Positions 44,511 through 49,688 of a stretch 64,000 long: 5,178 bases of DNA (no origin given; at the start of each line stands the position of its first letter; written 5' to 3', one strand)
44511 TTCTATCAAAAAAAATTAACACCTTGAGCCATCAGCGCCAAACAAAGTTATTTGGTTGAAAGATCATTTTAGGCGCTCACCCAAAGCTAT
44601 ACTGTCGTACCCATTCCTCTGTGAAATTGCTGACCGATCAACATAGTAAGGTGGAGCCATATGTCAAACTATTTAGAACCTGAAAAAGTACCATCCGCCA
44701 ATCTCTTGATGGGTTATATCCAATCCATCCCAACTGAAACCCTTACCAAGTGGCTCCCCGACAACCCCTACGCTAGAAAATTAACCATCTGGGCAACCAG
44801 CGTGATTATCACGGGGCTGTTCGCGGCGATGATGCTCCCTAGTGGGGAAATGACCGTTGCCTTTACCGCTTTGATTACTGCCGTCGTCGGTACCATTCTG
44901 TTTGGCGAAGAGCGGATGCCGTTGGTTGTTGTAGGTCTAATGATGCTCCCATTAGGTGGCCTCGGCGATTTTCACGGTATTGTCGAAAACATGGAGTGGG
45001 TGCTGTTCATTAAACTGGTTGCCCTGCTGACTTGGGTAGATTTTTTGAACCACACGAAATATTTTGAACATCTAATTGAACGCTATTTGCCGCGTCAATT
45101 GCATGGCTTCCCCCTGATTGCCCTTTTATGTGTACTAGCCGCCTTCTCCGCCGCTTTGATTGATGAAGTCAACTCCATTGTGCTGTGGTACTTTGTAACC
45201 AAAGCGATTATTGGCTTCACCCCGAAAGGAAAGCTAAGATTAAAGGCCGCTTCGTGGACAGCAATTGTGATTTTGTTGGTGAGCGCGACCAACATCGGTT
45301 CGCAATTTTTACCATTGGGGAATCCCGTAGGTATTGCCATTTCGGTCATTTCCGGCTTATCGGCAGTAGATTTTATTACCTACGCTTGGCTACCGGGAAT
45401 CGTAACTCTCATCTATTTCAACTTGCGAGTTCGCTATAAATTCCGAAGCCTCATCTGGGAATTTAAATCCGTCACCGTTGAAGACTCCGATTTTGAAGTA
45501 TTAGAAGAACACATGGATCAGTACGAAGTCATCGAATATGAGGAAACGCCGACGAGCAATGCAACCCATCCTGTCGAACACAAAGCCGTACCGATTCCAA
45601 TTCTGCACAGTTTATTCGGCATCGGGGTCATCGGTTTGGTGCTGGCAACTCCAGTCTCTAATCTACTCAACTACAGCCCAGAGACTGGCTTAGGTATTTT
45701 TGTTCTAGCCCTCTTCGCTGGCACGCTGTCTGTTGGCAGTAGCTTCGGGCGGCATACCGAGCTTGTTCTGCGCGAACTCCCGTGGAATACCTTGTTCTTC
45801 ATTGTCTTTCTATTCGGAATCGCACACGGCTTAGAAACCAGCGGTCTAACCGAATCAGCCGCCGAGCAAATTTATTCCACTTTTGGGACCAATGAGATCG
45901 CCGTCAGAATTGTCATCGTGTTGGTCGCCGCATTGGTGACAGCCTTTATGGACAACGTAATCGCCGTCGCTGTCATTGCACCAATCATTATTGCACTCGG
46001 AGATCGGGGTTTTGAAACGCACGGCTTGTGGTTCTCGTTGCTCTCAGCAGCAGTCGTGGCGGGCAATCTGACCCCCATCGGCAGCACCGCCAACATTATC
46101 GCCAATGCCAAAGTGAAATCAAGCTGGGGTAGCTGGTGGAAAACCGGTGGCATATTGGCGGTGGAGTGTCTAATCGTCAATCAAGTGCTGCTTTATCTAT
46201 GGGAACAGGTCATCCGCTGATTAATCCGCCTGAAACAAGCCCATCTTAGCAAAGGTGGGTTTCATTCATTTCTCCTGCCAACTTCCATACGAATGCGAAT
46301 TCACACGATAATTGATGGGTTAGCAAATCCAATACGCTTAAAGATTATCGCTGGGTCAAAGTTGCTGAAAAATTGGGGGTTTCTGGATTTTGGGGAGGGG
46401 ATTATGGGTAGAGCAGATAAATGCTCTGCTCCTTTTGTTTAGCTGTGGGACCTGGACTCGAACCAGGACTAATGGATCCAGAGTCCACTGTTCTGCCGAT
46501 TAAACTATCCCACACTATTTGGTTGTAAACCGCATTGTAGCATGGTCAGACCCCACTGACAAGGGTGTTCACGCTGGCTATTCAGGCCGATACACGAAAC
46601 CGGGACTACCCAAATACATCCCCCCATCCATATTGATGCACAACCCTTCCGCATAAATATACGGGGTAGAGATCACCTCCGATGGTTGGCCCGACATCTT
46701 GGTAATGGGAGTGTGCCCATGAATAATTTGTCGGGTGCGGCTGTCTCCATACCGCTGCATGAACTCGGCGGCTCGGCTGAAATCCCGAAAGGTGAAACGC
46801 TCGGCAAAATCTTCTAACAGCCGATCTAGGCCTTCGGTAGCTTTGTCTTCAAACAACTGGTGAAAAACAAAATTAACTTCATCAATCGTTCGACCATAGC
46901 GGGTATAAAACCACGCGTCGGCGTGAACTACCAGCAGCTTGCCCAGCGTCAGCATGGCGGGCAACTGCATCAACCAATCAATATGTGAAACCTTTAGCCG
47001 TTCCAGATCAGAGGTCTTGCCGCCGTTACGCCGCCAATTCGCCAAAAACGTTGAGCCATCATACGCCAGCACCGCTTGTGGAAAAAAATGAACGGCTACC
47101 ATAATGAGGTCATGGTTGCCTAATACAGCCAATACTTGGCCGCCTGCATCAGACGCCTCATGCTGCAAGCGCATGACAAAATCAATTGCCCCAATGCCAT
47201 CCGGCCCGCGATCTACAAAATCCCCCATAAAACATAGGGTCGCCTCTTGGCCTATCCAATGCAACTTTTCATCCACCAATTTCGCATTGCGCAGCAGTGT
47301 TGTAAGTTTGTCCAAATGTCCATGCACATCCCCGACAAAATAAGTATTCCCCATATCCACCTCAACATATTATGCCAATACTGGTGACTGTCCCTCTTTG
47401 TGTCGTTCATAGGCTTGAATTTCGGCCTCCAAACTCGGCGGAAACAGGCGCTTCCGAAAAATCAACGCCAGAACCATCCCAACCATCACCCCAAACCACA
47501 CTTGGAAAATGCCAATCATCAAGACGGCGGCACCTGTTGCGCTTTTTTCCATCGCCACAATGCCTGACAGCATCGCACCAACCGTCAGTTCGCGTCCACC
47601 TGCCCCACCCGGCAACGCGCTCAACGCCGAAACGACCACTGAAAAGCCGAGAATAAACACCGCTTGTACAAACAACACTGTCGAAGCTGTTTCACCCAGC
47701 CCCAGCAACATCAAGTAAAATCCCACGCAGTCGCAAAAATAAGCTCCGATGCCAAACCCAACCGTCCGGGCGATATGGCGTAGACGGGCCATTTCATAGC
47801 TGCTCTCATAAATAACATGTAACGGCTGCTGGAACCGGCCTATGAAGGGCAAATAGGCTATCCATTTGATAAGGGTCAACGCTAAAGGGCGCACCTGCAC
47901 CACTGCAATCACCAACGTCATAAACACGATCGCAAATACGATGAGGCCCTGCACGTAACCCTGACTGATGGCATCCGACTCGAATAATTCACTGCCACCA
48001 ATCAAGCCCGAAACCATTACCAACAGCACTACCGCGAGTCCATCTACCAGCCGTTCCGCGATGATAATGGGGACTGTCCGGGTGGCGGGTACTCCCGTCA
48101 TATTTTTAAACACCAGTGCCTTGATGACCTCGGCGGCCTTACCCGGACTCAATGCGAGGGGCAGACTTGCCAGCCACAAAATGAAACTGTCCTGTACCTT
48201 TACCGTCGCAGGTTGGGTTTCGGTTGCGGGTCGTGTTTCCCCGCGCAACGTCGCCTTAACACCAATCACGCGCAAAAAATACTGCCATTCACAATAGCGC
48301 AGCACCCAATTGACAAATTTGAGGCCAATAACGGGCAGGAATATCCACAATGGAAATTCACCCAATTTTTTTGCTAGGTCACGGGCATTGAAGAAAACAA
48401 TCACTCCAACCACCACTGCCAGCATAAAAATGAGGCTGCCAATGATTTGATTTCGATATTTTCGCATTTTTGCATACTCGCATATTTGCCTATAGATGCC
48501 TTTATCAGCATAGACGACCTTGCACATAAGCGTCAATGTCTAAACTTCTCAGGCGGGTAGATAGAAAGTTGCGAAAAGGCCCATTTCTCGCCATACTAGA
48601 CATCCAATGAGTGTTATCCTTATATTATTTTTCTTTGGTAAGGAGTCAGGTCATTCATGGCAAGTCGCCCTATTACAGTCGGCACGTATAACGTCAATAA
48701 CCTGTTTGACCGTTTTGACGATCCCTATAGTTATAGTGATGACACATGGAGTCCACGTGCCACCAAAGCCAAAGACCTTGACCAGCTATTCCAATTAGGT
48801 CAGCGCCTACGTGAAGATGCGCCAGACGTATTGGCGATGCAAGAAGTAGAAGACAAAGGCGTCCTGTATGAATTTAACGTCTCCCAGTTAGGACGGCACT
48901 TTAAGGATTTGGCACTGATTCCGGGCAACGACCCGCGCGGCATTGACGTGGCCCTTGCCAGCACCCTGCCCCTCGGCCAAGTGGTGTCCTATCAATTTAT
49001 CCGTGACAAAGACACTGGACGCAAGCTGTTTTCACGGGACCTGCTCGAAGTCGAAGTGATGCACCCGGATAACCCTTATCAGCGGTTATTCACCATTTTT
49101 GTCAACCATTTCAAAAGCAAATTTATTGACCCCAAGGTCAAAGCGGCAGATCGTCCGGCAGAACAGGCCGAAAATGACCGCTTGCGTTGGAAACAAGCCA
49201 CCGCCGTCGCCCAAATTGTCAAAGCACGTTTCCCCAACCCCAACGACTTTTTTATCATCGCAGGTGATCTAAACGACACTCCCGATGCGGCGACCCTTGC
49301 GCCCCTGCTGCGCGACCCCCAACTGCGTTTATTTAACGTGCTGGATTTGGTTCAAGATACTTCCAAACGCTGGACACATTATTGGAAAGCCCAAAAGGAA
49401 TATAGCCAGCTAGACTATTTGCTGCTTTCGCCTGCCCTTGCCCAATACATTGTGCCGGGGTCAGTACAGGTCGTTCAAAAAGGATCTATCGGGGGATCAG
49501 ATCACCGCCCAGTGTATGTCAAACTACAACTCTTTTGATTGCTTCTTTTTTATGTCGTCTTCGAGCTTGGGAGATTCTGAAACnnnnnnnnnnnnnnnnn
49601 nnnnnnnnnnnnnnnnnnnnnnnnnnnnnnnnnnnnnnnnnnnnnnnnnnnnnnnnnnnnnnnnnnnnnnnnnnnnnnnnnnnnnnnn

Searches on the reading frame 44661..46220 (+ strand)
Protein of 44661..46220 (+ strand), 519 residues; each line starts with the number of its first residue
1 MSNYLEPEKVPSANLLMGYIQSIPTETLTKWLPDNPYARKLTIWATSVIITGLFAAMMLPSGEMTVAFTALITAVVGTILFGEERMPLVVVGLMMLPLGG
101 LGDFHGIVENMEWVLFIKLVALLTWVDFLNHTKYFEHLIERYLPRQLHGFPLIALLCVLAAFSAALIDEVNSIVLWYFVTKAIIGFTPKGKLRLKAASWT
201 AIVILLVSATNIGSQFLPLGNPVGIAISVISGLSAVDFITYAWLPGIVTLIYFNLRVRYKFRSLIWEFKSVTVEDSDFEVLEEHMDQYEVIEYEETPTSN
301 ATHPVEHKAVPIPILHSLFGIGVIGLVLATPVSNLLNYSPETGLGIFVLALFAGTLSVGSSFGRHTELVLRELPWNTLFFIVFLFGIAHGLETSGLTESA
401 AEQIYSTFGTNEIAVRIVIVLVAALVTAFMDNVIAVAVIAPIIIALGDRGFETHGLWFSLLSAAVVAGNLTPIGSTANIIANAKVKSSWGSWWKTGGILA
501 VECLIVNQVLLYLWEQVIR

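Call 76: search_protein_families(library=pfam, proteins=[window:44661-46220:+], max_evalue=0.0001)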
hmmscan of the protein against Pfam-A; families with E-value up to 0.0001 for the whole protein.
window:44661-46220:+ (519 aa): 3 families
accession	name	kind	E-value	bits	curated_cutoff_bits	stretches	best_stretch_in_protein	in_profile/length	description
PF03600.22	CitMHS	-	2.7e-30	106.1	31.9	2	344-494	9-159/336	Citrate transporter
PF02040.21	ArsB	-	1.1e-14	55.1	22.2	1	360-514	263-422/423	Arsenical pump membrane protein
PF00939.25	Na_sulph_symp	-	3.3e-11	43.3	27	1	371-516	318-467/472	Sodium:sulfate symporter transmembrane region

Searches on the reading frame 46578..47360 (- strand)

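Call 76: search_protein_families(library=pfam, proteins=[window:46578-47360:-], max_evalue=0.0001)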
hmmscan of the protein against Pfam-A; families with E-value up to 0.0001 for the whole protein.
window:46578-47360:- (260 aa): 1 family
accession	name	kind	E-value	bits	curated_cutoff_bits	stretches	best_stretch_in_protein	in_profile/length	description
PF00149.33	Metallophos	-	4.6e-13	50.5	21.5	1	7-218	4-189/191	Calcineurin-like phosphoesterase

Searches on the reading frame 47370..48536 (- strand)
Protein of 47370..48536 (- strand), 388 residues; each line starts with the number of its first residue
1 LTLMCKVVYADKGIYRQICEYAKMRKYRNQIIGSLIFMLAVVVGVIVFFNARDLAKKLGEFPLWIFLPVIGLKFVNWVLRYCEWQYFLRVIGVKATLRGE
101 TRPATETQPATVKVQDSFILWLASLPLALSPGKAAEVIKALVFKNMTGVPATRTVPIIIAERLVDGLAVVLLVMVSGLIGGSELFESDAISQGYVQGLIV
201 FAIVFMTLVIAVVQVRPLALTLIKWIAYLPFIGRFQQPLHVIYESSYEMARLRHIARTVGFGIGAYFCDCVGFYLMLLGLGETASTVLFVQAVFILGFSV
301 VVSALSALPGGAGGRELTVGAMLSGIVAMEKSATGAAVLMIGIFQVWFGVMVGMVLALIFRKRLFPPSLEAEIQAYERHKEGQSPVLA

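Call 76: search_protein_families(library=pfam, proteins=[window:47370-48536:-], max_evalue=0.0001)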
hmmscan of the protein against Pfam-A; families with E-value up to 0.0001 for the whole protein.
window:47370-48536:- (388 aa): 1 family
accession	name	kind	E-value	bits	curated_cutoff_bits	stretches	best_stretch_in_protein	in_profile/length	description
PF03706.18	LPG_synthase_TM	-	4.4e-26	92.5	33.4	1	37-353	3-302/302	Lysylphosphatidylglycerol synthase TM region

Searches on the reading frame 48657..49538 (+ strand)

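Call 76: search_protein_families(library=pfam, proteins=[window:48657-49538:+], max_evalue=0.0001)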
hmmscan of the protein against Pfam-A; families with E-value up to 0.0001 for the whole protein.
window:48657-49538:+ (293 aa): 2 families
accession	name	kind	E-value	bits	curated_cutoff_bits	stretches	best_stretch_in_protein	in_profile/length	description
PF03372.29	Exo_endo_phos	-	3.5e-18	66.6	24.5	1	9-283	1-225/225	Endonuclease/Exonuclease/phosphatase family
PF19580.5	Exo_endo_phos_3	-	9.5e-17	61.4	27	1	7-261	1-252/311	Endonuclease/Exonuclease/phosphatase family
